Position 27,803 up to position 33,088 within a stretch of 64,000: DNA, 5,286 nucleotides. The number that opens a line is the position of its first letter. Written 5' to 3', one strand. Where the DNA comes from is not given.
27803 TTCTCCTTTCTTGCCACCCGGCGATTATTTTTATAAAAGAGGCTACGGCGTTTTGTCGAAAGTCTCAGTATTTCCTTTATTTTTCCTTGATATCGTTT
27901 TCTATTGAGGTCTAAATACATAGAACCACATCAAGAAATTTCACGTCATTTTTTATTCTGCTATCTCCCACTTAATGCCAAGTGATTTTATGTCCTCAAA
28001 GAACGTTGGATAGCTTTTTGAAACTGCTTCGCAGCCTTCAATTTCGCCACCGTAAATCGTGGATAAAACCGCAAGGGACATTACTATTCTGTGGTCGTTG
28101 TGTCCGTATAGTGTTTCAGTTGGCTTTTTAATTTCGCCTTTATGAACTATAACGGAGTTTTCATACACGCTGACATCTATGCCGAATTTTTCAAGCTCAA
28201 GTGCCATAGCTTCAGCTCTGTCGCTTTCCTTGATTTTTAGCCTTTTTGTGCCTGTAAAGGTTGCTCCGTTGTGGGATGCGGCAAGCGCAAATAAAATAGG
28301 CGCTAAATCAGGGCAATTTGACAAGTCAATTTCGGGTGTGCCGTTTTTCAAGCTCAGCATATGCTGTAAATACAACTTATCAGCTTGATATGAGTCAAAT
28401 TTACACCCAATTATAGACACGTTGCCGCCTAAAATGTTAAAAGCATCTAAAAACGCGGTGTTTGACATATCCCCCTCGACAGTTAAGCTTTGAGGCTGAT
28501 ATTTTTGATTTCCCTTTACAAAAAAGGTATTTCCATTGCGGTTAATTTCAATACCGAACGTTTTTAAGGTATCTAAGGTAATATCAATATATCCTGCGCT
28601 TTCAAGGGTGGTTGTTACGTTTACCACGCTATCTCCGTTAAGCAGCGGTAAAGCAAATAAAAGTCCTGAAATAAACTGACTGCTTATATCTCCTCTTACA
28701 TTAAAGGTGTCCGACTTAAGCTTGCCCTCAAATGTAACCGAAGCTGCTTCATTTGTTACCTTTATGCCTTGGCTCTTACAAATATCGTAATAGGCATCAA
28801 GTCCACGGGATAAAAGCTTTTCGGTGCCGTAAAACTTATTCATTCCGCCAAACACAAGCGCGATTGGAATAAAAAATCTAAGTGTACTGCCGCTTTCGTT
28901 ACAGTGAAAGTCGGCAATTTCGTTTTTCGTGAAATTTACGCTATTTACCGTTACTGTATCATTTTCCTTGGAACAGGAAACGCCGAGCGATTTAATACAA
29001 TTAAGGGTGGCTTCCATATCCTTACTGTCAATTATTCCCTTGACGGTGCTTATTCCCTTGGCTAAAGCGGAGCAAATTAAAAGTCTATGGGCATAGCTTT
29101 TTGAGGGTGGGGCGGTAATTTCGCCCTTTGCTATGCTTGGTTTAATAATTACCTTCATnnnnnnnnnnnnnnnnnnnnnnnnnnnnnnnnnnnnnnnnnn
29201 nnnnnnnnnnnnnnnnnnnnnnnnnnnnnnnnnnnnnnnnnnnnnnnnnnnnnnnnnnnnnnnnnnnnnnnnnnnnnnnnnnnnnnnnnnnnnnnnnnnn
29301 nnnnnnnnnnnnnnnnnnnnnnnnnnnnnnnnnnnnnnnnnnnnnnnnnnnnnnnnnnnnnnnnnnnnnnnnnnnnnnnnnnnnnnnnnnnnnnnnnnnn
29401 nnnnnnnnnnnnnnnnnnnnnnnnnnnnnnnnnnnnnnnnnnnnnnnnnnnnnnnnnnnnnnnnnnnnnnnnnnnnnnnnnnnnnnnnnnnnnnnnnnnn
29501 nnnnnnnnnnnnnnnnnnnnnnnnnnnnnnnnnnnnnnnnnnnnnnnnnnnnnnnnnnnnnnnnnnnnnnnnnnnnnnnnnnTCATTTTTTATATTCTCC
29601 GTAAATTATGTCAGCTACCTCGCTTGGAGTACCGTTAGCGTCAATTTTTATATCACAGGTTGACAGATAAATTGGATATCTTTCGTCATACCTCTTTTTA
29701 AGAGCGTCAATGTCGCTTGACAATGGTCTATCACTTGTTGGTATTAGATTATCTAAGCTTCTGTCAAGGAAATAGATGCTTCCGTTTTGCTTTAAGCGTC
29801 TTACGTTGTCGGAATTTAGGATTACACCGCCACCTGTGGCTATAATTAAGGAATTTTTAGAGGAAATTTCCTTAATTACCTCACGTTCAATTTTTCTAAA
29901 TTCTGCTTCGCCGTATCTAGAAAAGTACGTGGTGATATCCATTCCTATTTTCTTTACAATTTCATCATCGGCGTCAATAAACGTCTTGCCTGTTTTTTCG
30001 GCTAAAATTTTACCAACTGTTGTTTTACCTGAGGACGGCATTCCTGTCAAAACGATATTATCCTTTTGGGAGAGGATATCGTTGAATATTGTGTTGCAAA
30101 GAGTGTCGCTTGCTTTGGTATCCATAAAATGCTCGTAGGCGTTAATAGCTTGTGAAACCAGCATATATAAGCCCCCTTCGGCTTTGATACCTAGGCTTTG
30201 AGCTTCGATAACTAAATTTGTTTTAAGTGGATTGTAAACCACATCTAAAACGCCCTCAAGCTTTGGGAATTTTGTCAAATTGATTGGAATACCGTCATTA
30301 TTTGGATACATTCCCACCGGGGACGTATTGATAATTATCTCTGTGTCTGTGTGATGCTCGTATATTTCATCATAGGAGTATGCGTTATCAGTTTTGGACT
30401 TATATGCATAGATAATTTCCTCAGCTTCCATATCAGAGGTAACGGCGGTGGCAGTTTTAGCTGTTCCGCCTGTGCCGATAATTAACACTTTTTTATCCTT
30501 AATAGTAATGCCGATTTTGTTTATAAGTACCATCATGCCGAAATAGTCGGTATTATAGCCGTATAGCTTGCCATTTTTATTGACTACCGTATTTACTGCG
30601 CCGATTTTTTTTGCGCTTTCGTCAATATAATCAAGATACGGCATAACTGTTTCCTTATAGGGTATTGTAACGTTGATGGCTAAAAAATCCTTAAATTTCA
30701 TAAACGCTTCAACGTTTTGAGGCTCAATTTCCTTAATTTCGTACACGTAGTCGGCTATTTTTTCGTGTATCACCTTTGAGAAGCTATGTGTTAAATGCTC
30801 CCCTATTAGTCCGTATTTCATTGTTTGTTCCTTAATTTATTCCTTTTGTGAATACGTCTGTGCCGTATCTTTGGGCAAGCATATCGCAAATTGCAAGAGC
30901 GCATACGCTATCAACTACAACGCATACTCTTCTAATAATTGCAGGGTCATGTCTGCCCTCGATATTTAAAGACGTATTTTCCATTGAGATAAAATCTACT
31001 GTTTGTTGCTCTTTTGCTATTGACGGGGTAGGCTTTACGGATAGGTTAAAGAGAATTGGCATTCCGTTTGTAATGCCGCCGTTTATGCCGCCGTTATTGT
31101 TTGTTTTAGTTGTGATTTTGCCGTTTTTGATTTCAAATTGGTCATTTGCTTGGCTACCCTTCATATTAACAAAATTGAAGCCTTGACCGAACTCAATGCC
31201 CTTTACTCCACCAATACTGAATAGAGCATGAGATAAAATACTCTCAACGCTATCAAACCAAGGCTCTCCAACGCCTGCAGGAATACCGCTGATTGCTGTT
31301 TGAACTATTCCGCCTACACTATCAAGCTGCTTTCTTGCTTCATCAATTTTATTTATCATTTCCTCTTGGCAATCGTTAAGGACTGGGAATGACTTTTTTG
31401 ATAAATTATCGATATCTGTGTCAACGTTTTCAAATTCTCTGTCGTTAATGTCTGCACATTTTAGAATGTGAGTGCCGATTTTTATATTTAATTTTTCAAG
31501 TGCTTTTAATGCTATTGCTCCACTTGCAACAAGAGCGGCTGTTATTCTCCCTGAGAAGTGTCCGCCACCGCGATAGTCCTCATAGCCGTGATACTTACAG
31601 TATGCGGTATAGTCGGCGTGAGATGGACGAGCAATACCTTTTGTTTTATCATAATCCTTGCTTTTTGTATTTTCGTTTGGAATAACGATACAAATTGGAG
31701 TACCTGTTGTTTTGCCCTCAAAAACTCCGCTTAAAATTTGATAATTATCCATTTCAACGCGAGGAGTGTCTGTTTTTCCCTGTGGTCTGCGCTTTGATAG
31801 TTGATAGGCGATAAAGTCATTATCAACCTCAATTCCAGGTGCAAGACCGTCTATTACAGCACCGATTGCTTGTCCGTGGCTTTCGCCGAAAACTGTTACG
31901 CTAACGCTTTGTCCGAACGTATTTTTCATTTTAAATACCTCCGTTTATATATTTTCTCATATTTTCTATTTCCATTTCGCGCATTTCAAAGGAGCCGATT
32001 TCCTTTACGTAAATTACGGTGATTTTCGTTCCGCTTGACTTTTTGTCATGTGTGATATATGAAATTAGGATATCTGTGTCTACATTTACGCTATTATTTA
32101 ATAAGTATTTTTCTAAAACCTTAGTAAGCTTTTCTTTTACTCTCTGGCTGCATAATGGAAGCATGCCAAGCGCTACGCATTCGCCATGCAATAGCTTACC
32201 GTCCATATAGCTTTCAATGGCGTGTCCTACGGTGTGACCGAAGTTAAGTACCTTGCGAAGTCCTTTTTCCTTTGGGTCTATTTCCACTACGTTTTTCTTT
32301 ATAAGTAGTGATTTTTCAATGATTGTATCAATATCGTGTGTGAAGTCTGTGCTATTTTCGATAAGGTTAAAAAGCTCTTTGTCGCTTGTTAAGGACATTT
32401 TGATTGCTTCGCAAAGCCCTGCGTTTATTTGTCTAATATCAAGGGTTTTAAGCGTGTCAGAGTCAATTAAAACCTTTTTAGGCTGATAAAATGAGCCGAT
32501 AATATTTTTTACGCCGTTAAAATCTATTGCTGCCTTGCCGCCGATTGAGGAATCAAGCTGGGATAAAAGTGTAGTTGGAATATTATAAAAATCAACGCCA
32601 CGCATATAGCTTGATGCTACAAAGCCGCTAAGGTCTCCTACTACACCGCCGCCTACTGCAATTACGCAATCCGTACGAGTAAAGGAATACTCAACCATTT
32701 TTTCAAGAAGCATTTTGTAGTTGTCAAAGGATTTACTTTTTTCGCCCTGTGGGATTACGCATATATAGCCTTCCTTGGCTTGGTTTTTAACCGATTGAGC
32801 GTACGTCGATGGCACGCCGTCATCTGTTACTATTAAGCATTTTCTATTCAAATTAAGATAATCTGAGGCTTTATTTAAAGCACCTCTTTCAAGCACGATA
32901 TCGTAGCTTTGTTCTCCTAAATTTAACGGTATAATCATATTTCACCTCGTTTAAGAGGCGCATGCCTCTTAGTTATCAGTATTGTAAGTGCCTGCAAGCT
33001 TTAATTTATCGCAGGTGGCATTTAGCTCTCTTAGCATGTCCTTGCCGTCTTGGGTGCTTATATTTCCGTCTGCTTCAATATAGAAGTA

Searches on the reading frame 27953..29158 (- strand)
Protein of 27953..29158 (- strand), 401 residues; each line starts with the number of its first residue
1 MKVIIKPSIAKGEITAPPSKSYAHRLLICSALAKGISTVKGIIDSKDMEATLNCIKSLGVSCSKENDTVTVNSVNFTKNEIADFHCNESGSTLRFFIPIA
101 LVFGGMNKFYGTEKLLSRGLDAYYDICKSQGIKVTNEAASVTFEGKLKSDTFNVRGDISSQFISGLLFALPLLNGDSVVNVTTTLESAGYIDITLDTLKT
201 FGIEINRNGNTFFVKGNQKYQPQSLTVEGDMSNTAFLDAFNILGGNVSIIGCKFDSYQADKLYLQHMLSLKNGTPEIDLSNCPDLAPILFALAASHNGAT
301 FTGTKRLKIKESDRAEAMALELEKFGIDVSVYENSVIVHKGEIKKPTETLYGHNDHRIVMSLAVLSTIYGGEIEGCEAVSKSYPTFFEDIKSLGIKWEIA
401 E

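Call 78: search_protein_families(library=pfam, proteins=[window:27953-29158:-], max_evalue=0.00001)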
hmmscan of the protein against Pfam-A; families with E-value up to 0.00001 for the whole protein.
window:27953-29158:- (401 aa): 1 family
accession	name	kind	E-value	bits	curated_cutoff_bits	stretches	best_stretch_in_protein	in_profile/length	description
PF00275.25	EPSP_synthase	-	2.3e-67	228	22.8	1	10-389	7-416/417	EPSP synthase (3-phosphoshikimate 1-carboxyvinyltransferase)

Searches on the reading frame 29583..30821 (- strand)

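Call 78: search_protein_families(library=pfam, proteins=[window:29583-30821:-], max_evalue=0.00001)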
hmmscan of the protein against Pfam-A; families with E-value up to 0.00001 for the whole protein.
window:29583-30821:- (412 aa): 2 families
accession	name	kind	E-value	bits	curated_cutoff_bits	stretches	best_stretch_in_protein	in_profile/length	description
PF01202.28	SKI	-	2e-36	125.9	22.1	1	263-405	2-153/159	Shikimate kinase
PF08501.16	Shikimate_dh_N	-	1.2e-16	61.2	27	1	5-79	1-83/83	Shikimate dehydrogenase substrate binding domain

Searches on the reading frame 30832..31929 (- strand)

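Call 78: search_protein_families(library=pfam, proteins=[window:30832-31929:-], max_evalue=0.00001)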
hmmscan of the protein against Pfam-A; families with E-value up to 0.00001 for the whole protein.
window:30832-31929:- (365 aa): 1 family
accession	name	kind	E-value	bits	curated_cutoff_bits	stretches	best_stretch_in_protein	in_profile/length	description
PF01264.26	Chorismate_synt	-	9.5e-124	412.8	27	1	10-351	2-326/327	Chorismate synthase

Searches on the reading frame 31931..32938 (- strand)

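Call 78: search_protein_families(library=pfam, proteins=[window:31931-32938:-], max_evalue=0.00001)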
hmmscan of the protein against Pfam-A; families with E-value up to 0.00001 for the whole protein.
window:31931-32938:- (335 aa): 4 families
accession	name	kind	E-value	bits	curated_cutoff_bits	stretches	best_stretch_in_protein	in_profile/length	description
PF01761.26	DHQ_synthase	-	2.8e-45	153.1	24.2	1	60-172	2-114/115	3-dehydroquinate synthase N-terminal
PF24621.2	DHQS_C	-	1.3e-29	103.4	27.6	1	174-300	1-143/144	3-dehydroquinate synthase C-terminal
PF13685.12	Fe-ADH_2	-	9.8e-10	39.1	28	1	16-124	2-108/149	Iron-containing alcohol dehydrogenase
PF00465.25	Fe-ADH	-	9.1e-08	32.3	31.3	1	14-122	4-129/168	Iron-containing alcohol dehydrogenase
